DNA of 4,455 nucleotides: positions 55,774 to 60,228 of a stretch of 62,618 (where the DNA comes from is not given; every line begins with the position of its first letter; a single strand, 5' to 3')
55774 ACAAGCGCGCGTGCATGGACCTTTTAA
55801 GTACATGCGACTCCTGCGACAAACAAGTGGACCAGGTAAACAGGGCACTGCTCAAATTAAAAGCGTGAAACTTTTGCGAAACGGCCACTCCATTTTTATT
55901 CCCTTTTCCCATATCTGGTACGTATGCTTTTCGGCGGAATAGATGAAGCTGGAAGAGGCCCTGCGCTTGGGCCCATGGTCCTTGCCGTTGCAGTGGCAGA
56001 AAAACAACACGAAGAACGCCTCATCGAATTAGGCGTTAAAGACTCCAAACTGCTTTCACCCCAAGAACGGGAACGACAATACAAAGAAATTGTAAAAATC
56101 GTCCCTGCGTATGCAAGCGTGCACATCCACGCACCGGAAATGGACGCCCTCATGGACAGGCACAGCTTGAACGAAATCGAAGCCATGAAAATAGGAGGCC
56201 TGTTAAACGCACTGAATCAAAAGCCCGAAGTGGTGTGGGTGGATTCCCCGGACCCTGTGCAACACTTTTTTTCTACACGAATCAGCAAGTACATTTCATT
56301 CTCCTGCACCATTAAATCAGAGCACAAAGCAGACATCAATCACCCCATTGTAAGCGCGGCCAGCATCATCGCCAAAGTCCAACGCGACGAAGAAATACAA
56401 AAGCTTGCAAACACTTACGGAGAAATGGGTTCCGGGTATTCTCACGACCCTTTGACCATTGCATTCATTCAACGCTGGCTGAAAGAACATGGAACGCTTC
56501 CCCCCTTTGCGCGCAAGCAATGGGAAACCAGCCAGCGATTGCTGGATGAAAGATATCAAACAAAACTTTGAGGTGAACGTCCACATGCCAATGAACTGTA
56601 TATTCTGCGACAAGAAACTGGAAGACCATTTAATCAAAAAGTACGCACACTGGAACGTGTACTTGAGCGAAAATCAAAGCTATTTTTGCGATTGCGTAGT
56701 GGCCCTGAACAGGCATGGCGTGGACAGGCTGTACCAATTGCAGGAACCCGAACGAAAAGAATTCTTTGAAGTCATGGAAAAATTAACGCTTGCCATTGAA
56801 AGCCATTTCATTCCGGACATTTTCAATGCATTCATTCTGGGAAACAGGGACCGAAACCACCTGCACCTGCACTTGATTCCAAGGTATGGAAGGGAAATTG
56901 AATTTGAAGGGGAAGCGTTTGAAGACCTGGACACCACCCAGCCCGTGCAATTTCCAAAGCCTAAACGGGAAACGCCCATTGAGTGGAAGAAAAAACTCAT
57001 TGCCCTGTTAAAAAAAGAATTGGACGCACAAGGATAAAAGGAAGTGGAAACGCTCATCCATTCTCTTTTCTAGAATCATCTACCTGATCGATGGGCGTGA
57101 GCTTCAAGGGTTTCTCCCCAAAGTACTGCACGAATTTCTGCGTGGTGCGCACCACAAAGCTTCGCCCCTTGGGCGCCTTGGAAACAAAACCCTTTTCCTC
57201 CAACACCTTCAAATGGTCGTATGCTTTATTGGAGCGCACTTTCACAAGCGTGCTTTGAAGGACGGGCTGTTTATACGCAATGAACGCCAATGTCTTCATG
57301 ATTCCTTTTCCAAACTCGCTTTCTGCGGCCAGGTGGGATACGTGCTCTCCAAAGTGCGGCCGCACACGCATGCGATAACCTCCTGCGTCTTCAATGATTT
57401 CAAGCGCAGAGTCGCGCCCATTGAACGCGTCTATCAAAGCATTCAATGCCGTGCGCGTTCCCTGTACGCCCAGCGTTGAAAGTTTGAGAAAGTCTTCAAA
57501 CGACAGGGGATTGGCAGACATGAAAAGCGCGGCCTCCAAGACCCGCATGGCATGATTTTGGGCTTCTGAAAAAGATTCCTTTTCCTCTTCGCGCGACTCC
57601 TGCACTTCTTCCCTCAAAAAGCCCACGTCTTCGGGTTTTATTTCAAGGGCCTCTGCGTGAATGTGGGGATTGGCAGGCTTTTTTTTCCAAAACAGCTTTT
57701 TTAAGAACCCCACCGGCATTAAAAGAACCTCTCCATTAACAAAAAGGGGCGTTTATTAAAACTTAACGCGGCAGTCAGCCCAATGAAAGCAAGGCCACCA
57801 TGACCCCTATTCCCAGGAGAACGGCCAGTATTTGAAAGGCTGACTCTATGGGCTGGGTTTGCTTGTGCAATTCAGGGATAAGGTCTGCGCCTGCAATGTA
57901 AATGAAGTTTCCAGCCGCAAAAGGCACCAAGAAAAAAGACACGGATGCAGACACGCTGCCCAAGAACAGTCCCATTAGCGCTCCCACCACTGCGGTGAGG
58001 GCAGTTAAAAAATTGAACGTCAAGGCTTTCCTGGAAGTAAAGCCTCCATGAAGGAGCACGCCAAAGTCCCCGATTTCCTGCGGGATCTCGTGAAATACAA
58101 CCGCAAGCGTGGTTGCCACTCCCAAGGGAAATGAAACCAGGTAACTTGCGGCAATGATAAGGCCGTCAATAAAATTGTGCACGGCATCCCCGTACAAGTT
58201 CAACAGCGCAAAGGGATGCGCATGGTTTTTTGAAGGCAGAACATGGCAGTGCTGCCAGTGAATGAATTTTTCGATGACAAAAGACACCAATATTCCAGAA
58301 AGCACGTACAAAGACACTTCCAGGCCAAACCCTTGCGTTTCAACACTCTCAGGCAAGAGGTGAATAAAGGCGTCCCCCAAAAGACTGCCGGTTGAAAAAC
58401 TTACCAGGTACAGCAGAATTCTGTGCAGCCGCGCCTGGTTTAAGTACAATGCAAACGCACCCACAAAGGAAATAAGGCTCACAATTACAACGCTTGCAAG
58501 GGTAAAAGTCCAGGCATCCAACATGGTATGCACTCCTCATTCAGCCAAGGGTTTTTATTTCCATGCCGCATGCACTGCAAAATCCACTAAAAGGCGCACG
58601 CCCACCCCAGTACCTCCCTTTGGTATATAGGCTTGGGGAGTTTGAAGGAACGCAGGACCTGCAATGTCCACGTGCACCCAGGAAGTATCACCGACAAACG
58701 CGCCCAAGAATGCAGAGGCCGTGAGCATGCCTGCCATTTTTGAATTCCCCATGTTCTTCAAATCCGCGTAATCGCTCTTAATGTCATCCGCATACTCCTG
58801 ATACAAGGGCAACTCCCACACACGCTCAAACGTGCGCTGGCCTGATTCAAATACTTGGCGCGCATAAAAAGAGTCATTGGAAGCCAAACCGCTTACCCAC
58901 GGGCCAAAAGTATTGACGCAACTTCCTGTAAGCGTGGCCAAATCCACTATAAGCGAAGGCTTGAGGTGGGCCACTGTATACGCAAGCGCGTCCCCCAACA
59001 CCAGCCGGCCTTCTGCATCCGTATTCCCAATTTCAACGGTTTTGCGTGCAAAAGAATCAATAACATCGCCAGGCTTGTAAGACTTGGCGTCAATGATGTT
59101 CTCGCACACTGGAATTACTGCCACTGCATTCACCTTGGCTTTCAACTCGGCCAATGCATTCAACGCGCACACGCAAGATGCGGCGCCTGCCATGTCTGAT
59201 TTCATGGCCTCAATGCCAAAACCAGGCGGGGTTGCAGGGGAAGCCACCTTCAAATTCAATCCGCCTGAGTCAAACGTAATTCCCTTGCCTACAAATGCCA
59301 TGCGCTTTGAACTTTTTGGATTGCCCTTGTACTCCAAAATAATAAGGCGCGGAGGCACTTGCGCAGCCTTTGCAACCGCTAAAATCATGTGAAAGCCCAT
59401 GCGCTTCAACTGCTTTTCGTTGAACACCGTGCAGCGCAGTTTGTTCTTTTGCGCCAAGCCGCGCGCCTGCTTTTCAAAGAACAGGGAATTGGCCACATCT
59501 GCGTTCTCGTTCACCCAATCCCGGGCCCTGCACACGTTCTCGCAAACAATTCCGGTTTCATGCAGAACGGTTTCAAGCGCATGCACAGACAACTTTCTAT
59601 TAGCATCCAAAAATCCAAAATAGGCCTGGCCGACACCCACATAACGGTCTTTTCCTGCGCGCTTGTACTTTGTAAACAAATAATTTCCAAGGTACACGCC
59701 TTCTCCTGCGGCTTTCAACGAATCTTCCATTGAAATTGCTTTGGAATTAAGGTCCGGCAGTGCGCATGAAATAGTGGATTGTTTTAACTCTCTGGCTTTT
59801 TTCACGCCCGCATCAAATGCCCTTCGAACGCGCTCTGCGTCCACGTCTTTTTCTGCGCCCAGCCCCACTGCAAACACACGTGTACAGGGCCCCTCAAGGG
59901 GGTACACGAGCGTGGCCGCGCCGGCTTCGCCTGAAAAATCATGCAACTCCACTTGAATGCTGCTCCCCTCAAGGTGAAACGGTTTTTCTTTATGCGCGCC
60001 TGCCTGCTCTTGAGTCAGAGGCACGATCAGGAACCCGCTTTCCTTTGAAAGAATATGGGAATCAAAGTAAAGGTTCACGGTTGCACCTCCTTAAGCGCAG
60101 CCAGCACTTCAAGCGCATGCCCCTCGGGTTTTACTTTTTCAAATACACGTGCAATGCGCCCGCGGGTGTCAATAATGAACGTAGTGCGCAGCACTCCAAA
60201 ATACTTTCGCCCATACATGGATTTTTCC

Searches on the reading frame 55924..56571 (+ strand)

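Call 90: search_protein_families(library=pfam, proteins=[window:55924-56571:+], max_evalue=0.00001)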
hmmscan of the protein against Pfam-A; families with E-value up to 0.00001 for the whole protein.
window:55924-56571:+ (215 aa): 1 family
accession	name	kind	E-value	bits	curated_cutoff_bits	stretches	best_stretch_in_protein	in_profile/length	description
PF01351.25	RNase_HII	-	8.1e-42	143.8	25.8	1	5-202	2-198/199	Ribonuclease HII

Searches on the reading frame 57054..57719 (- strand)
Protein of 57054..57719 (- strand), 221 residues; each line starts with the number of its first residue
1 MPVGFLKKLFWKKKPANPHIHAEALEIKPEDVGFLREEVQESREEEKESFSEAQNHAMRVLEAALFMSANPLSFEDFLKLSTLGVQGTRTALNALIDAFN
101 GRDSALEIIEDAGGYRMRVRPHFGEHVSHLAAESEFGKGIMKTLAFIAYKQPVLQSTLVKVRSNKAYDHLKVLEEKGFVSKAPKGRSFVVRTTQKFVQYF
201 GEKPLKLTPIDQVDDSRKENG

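Call 90: search_protein_families(library=pfam, proteins=[window:57054-57719:-], max_evalue=0.00001)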
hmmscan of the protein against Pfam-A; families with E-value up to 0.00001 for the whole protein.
window:57054-57719:- (221 aa): 1 family
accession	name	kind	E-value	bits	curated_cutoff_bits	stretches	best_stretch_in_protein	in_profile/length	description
PF04079.22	SMC_ScpB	-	3.2e-33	115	27.4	1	60-203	2-152/160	Segregation and condensation complex subunit ScpB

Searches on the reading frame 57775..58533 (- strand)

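Call 90: search_protein_families(library=pfam, proteins=[window:57775-58533:-], max_evalue=0.00001)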
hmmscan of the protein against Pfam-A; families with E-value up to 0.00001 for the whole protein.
window:57775-58533:- (252 aa): 1 family
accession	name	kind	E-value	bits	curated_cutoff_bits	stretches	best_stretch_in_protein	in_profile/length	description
PF02535.28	Zip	-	1.9e-44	152.7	35.1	2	108-248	177-322/323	ZIP Zinc transporter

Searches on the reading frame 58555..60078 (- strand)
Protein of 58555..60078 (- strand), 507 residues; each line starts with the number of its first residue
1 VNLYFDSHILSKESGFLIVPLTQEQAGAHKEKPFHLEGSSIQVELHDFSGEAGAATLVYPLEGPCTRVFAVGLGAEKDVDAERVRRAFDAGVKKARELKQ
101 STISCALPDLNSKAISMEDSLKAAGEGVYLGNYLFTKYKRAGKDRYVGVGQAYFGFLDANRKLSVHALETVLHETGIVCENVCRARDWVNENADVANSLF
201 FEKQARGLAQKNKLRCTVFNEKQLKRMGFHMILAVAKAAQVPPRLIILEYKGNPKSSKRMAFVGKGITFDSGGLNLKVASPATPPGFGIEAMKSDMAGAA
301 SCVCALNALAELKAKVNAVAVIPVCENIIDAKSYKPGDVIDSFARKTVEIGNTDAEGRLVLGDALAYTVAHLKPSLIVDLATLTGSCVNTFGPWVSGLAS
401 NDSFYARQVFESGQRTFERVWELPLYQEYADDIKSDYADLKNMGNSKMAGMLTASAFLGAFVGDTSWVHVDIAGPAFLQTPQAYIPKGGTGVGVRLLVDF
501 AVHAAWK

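Call 90: search_protein_families(library=pfam, proteins=[window:58555-60078:-], max_evalue=0.00001)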
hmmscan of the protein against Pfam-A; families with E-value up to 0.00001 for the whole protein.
window:58555-60078:- (507 aa): 2 families
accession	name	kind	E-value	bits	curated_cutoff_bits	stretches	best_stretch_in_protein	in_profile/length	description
PF00883.26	Peptidase_M17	-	1.6e-106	356.6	25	1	185-498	3-310/310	Cytosol aminopeptidase family, catalytic domain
PF02789.23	Peptidase_M17_N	-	1.4e-21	77.1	23.4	1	41-140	27-127/129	Cytosol aminopeptidase family, N-terminal domain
